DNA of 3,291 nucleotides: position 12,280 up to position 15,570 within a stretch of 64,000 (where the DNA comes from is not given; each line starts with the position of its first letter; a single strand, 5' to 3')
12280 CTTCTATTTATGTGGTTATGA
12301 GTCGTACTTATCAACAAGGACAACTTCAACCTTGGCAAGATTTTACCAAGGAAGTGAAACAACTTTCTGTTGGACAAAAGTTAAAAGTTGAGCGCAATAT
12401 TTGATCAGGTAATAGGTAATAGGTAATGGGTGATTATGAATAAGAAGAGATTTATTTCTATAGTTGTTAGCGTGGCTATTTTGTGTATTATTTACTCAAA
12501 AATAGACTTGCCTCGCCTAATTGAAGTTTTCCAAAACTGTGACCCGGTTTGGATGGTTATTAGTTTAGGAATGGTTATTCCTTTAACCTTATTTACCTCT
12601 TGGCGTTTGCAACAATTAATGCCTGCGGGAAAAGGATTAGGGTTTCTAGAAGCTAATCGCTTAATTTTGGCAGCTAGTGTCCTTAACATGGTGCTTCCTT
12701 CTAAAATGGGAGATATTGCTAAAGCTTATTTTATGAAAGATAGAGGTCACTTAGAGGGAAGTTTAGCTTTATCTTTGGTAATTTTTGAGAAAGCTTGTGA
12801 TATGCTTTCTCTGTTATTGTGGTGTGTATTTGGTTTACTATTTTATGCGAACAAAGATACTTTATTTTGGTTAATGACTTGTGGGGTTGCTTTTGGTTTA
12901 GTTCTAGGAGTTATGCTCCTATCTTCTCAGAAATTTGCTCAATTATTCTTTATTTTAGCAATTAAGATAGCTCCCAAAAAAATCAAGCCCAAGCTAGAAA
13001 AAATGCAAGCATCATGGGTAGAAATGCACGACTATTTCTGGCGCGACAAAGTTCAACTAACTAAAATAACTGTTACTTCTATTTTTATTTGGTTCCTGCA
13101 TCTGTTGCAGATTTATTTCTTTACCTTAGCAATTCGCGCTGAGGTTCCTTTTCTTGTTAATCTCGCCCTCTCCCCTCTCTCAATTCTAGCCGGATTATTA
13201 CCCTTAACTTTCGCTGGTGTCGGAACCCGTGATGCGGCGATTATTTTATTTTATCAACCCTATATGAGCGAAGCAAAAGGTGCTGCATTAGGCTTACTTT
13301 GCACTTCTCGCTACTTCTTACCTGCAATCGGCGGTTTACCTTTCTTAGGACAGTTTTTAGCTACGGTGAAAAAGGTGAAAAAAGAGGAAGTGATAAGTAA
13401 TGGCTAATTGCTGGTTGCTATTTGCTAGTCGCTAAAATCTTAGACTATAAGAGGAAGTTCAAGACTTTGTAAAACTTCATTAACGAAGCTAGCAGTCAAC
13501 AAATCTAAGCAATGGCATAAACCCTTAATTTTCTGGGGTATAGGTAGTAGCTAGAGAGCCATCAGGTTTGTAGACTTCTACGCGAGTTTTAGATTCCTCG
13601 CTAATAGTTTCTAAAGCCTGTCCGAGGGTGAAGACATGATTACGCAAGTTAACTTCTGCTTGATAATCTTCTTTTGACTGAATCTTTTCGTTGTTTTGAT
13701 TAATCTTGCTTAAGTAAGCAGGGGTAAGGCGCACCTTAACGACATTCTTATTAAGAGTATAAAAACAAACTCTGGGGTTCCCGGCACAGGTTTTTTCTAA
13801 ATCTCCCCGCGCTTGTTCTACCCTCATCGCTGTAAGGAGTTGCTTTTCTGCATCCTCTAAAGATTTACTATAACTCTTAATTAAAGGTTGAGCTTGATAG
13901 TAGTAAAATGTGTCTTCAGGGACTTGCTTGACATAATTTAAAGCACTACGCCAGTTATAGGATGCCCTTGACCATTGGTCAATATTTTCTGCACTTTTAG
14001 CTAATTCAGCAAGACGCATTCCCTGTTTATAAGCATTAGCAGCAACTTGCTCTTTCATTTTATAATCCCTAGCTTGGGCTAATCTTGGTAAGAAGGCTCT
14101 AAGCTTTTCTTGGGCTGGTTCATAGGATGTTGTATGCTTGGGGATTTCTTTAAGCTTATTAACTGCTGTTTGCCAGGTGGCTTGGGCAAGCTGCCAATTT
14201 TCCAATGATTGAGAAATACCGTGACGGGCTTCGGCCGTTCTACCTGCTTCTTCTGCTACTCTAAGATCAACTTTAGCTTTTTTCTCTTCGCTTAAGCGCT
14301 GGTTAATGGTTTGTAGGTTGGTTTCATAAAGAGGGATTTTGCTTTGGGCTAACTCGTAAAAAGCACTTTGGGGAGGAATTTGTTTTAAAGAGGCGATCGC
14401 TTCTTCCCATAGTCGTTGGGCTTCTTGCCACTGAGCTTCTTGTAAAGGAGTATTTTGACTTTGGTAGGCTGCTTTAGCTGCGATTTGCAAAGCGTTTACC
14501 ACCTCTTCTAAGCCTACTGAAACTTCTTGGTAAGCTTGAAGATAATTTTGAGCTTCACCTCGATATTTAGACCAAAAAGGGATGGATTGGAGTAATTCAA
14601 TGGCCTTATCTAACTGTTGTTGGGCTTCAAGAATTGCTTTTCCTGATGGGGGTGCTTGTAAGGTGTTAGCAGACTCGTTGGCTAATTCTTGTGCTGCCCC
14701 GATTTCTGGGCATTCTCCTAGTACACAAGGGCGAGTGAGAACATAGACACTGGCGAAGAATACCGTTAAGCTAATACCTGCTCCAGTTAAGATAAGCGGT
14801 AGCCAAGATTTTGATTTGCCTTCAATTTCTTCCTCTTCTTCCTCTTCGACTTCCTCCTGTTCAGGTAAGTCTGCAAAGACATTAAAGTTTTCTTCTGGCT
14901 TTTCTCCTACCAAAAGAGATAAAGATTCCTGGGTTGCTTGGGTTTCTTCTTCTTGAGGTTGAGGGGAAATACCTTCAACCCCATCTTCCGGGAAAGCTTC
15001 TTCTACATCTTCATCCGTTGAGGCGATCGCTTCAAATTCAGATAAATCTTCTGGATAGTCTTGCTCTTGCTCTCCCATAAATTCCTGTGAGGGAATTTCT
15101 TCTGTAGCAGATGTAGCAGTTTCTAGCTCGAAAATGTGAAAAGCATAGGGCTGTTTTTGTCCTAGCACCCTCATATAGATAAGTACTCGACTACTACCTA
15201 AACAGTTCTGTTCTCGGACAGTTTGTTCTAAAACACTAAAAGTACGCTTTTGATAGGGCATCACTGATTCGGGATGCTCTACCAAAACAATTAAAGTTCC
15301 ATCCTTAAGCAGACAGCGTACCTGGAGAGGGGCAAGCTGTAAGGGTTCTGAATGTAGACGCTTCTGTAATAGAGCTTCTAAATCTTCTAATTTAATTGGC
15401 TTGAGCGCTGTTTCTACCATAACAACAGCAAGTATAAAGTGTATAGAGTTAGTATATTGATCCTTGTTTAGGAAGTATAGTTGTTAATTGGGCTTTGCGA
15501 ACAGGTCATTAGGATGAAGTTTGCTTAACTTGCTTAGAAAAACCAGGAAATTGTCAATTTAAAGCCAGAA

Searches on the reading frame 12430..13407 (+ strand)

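Call 11: search_protein_families(library=pfam, proteins=[window:12430-13407:+], max_evalue=0.001)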
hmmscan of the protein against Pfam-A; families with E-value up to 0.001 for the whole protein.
window:12430-13407:+ (325 aa): 1 family
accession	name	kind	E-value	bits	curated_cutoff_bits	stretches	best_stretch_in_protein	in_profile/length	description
PF03706.18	LPG_synthase_TM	-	4.7e-35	122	33.4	1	8-296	2-295/302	Lysylphosphatidylglycerol synthase TM region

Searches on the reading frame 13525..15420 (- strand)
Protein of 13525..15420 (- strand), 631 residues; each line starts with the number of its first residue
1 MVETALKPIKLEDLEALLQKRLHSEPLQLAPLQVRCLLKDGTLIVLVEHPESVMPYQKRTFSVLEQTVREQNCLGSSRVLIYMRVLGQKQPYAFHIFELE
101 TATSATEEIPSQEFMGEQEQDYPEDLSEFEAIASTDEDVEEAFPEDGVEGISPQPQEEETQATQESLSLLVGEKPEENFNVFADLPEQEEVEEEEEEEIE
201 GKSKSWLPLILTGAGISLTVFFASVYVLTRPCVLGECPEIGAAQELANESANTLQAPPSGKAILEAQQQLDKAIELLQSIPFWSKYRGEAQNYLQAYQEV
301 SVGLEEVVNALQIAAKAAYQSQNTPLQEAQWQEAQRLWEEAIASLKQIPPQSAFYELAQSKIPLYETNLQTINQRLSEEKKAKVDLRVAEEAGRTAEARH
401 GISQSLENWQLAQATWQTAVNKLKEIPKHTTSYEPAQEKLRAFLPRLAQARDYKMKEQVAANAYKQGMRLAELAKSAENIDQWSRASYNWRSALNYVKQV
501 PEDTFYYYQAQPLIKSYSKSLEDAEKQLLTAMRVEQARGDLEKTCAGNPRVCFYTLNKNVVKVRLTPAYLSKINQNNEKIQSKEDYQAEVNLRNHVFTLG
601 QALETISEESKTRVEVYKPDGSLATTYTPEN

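Call 33: find_encoding_contigs(protein=window:13525-15420:-, flank=10000, max_places=3)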
Protein window:13525-15420:- (631 aa): no gene with exactly this product is on record in the collection.

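Call 53: search_protein_families(library=pfam, proteins=[window:13525-15420:-], max_evalue=0.00001)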
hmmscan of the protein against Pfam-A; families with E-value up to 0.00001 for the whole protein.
window:13525-15420:- (631 aa): 0 families
